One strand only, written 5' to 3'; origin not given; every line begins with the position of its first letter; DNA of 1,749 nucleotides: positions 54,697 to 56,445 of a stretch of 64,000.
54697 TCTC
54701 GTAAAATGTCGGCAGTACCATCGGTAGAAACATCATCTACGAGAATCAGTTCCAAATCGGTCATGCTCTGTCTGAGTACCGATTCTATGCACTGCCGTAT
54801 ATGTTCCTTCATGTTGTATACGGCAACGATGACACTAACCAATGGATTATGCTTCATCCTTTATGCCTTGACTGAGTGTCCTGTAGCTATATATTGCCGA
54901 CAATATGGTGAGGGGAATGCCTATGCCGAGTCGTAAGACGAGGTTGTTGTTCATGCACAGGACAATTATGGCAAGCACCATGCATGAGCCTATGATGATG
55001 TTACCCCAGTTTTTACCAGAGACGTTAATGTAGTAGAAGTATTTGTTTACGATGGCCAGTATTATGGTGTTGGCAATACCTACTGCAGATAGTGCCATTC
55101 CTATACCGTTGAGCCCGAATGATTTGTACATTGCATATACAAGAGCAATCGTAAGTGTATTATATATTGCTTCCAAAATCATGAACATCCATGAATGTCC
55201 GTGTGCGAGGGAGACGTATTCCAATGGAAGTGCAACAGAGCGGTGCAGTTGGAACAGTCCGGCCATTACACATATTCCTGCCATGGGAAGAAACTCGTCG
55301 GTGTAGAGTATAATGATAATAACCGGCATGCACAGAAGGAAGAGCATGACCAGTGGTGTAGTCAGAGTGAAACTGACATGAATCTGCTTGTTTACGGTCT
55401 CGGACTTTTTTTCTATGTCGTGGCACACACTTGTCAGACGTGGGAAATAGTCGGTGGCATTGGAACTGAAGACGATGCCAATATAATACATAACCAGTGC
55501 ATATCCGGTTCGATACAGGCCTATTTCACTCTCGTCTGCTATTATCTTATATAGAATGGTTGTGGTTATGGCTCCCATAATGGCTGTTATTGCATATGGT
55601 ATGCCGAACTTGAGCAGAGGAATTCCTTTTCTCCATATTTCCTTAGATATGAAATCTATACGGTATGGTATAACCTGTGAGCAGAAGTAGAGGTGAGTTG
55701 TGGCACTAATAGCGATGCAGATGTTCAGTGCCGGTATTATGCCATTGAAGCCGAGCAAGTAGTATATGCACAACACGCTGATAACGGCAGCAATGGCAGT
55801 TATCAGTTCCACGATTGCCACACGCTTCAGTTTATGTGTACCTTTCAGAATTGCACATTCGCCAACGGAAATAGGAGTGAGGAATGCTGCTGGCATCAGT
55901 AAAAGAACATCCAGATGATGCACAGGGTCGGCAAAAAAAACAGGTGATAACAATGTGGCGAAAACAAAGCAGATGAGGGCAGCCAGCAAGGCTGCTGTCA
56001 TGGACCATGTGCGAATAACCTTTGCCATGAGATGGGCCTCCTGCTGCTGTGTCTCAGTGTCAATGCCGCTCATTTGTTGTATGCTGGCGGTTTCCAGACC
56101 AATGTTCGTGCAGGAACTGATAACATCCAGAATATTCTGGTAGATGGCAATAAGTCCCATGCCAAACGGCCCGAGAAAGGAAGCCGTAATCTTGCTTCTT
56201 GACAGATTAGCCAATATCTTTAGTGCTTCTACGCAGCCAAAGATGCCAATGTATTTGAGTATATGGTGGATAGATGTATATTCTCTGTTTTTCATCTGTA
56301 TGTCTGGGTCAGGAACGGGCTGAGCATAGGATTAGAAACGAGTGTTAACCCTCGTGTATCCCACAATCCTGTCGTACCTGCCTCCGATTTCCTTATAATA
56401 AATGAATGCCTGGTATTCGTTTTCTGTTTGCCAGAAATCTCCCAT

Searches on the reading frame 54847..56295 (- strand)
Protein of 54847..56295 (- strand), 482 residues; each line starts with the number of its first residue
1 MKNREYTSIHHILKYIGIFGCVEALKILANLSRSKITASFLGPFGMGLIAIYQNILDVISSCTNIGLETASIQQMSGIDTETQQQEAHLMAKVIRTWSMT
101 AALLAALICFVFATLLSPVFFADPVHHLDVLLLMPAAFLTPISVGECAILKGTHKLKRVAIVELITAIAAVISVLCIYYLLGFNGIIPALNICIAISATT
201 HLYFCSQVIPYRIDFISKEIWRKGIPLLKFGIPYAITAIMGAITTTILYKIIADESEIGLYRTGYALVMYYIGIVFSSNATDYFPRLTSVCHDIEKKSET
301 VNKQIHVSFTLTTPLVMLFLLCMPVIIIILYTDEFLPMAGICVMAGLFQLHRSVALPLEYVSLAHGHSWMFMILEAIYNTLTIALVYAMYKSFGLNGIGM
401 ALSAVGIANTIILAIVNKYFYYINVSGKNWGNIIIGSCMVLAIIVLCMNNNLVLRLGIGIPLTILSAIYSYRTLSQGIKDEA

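Call 65: search_protein_families(library=pfam, proteins=[window:54847-56295:-], max_evalue=0.00001)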
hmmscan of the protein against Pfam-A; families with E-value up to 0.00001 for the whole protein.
window:54847-56295:- (482 aa): 1 family
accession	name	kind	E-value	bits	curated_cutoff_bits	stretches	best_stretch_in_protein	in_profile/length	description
PF13440.11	Polysacc_synt_3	-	5.9e-16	59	23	1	38-339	3-292/293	Polysaccharide biosynthesis protein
